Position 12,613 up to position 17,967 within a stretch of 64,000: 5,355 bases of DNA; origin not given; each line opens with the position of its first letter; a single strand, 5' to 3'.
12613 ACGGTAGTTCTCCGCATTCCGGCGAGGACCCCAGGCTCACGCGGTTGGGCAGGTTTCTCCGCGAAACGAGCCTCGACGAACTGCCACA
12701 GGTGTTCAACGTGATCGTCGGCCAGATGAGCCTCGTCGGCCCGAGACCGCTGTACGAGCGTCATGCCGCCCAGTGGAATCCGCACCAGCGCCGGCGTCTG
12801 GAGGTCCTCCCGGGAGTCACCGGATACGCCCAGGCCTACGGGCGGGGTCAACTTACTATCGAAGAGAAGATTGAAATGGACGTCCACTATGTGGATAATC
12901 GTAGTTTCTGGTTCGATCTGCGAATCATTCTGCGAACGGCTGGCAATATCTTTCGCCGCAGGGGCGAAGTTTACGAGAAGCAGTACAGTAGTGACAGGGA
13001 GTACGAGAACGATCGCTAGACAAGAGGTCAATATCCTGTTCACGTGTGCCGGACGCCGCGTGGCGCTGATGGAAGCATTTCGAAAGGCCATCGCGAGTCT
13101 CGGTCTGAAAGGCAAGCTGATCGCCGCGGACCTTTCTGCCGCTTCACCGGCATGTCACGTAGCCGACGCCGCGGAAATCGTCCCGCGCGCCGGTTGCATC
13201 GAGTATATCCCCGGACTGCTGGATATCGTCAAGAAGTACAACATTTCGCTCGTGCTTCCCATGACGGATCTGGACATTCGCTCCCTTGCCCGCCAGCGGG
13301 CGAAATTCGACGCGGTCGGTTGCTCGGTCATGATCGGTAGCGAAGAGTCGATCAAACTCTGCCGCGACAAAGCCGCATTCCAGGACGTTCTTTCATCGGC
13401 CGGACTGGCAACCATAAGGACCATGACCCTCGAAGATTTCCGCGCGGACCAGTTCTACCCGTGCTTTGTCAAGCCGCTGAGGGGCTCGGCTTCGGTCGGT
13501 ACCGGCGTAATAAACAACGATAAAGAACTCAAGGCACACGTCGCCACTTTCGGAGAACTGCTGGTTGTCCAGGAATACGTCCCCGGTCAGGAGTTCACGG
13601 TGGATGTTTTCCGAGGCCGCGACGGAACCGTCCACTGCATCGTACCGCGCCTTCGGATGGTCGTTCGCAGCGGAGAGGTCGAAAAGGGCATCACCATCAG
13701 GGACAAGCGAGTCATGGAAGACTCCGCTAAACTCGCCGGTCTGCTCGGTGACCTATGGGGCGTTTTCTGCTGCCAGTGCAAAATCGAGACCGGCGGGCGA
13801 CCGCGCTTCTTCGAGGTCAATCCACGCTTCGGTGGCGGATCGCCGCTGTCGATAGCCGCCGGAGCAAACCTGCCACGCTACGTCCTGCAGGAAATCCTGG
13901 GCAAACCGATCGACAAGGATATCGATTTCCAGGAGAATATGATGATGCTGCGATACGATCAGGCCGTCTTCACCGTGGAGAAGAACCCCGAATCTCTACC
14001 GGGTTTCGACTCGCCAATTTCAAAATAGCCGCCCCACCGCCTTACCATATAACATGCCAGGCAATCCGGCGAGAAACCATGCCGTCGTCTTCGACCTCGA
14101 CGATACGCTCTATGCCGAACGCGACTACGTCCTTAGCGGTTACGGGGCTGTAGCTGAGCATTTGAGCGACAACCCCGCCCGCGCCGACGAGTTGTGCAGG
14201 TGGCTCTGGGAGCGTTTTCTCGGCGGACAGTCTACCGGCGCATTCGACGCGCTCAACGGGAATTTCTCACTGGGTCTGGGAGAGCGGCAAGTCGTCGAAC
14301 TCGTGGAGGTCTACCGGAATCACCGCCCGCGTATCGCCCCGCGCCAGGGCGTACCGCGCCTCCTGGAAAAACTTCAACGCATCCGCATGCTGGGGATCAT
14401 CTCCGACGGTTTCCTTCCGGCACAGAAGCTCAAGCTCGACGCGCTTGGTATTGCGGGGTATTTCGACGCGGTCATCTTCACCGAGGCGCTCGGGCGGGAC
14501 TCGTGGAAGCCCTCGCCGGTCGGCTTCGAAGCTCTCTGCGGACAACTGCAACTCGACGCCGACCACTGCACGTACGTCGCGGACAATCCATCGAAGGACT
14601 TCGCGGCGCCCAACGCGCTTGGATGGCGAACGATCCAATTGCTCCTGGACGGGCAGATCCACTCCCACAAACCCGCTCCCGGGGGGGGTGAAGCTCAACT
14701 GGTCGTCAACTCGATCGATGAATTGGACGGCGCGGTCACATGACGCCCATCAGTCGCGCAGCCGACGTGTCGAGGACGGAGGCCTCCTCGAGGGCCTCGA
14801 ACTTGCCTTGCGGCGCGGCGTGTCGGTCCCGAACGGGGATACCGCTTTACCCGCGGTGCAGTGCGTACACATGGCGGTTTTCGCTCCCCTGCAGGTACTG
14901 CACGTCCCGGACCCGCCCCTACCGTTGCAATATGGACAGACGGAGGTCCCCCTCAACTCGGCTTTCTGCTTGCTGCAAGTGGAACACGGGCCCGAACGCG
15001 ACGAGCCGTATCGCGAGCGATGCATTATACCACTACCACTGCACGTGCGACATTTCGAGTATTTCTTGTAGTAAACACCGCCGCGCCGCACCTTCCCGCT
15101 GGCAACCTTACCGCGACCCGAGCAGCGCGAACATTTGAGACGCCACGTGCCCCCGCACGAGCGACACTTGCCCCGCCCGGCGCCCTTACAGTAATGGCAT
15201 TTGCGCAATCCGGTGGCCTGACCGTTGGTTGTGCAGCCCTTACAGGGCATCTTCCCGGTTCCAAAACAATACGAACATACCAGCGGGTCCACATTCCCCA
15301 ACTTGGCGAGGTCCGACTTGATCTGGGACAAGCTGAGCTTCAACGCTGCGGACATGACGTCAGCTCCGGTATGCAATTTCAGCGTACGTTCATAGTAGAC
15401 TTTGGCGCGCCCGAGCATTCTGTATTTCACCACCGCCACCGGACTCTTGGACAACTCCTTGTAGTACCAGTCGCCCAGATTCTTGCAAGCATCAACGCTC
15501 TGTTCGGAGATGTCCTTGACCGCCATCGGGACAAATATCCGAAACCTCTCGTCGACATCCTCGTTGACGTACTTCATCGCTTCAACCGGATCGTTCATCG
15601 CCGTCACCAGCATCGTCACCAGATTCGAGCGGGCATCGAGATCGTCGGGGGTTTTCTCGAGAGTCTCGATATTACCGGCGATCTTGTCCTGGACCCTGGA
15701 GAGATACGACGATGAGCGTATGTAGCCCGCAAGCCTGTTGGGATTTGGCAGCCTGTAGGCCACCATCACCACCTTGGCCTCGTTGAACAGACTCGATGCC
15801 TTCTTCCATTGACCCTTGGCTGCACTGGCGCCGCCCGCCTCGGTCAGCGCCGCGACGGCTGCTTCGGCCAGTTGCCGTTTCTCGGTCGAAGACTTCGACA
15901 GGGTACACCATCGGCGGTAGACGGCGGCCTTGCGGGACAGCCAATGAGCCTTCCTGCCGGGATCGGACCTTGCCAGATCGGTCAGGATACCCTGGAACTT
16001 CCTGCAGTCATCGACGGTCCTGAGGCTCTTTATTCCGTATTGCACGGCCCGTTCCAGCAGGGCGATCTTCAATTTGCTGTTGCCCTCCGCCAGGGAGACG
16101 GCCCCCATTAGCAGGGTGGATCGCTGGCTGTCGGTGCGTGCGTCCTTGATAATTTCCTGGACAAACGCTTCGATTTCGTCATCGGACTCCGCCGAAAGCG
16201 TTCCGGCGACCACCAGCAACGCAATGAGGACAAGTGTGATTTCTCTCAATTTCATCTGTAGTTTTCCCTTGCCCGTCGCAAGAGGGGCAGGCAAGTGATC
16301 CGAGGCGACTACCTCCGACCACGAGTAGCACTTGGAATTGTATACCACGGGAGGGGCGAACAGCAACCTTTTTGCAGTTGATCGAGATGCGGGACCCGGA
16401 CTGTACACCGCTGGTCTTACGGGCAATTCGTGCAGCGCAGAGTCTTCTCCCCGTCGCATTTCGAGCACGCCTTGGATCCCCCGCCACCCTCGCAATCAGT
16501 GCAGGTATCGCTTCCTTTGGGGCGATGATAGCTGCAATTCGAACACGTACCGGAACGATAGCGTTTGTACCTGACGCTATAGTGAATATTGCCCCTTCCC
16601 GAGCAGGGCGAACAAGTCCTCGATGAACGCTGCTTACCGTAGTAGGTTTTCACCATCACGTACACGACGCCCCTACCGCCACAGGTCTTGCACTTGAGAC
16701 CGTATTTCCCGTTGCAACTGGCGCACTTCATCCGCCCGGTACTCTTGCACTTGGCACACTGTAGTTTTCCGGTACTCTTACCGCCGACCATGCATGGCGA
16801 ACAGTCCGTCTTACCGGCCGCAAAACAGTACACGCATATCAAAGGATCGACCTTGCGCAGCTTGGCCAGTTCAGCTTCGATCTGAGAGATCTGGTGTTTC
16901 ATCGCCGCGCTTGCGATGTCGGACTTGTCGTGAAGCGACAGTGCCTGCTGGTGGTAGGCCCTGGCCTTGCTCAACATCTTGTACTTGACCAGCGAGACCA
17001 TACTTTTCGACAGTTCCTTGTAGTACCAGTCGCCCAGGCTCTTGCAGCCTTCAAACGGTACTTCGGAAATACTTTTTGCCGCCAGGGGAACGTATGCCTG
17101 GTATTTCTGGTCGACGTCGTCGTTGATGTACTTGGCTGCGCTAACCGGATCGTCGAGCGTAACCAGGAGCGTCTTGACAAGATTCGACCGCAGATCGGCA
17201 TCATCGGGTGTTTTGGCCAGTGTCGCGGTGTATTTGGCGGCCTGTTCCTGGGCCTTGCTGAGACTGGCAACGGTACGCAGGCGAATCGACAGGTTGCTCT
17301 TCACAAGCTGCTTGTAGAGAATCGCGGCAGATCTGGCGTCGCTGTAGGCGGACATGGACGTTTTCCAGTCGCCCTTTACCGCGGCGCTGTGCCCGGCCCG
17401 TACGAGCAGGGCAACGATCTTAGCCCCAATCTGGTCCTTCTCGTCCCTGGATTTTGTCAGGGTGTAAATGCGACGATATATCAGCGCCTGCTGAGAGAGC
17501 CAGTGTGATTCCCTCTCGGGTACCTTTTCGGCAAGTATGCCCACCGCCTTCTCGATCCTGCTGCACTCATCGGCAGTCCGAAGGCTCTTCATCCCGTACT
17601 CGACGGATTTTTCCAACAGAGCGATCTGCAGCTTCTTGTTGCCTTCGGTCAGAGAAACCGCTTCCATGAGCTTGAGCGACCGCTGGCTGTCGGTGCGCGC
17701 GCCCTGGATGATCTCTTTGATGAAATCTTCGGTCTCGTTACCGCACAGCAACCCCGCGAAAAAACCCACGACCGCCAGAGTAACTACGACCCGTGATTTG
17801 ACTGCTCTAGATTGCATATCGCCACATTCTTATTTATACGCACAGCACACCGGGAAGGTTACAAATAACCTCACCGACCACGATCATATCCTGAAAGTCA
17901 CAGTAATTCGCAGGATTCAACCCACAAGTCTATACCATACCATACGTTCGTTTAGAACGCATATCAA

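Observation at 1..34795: Four-member paralogous family of giant secreted beta-propeller/CxxCH proteins with domain shuffling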

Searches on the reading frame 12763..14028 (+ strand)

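Call 14: search_protein_families(library=pfam, proteins=[window:12763-14028:+], max_evalue=0.001)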
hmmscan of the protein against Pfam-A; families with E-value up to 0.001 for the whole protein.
window:12763-14028:+ (421 aa): 5 families
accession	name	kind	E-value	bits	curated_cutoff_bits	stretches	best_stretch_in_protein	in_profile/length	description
PF21360.3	PylC-like_N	-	1.8e-21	76.5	27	1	91-189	1-95/96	PylC-like, N-terminal domain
PF15632.11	ATPgrasp_Ter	-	4.2e-20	72.3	29.1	1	267-393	5-123/131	ATP-grasp in the biosynthetic pathway with Ter operon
PF02655.19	ATP-grasp_3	-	3.2e-11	44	23.2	1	200-358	1-159/160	ATP-grasp domain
PF13535.11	ATP-grasp_4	-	1.8e-07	31.4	27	1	231-322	2-110/160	ATP-grasp domain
PF07478.18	Dala_Dala_lig_C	-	3e-06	27.3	24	1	220-290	25-98/204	D-ala D-ala ligase C-terminus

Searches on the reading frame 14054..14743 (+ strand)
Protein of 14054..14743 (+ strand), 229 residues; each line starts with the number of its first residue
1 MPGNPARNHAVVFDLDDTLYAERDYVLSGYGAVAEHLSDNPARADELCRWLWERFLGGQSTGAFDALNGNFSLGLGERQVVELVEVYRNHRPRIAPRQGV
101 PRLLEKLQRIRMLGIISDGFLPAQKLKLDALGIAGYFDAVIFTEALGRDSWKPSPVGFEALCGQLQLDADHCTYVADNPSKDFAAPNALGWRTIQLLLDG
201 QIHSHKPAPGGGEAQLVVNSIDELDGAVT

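Call 14: search_protein_families(library=pfam, proteins=[window:14054-14743:+], max_evalue=0.001)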
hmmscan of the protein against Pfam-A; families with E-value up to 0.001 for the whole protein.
window:14054-14743:+ (229 aa): 4 families
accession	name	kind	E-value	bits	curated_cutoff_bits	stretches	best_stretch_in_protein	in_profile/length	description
PF13419.12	HAD_2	-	6.1e-16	59.5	23.8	1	11-194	1-176/178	Haloacid dehalogenase-like hydrolase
PF00702.32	Hydrolase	-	4e-15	57.1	26.4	1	10-189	3-190/191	haloacid dehalogenase-like hydrolase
PF12710.13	HAD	-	4.1e-06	27.8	27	1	11-149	1-136/189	haloacid dehalogenase-like hydrolase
PF13242.12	Hydrolase_like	-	4e-05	23.9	22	1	152-223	4-74/75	HAD-hyrolase-like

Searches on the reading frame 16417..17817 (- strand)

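Call 15: search_protein_families(library=pfam, proteins=[window:16417-17817:-], max_evalue=0.001)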
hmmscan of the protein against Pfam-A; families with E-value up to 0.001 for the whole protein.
window:16417-17817:- (466 aa): 1 family
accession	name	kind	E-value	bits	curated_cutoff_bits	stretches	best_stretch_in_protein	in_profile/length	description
PF00684.25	DnaJ_CXXCXGXG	-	0.00051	20.7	32.7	1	365-428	1-61/65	DnaJ central domain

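Call 74: search_protein_families(library=ncbifam, proteins=[window:16417-17817:-], max_evalue=0.001)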
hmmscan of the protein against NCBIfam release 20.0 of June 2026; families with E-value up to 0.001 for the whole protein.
window:16417-17817:- (466 aa): 0 families
